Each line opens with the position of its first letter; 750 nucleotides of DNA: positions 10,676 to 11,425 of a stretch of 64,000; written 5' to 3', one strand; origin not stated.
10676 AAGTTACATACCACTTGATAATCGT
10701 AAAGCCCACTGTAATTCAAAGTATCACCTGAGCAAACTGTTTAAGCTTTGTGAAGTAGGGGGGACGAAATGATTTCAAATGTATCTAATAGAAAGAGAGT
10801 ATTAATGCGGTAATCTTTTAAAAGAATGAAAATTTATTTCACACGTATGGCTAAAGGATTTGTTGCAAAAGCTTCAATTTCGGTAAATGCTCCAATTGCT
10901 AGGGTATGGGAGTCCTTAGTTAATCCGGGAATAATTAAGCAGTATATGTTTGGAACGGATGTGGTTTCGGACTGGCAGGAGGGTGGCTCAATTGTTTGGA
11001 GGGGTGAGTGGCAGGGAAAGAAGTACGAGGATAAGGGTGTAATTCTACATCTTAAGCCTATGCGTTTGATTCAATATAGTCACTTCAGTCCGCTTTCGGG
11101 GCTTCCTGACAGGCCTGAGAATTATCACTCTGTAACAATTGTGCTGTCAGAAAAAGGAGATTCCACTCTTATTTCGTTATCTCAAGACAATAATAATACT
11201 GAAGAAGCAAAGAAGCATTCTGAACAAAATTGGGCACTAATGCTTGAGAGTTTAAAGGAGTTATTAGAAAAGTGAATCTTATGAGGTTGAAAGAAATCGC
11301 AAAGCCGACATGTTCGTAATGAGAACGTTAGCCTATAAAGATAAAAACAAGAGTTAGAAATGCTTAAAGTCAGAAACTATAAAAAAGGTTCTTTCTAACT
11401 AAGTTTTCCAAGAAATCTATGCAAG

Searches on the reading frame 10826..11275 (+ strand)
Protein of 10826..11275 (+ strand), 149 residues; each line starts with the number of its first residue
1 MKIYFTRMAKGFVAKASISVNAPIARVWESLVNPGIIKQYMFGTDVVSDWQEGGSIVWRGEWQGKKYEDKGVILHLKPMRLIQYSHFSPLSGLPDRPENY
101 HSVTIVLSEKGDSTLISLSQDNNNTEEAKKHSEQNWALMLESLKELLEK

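Call 82: search_protein_families(library=pfam, proteins=[window:10826-11275:+], max_evalue=0.001)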
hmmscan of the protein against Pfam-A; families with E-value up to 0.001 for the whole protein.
window:10826-11275:+ (149 aa): 1 family
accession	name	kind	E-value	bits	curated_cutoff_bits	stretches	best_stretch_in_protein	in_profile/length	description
PF08327.17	AHSA1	-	3.7e-21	76.1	22.1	1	21-148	1-125/125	Activator of Hsp90 ATPase homolog 1-like protein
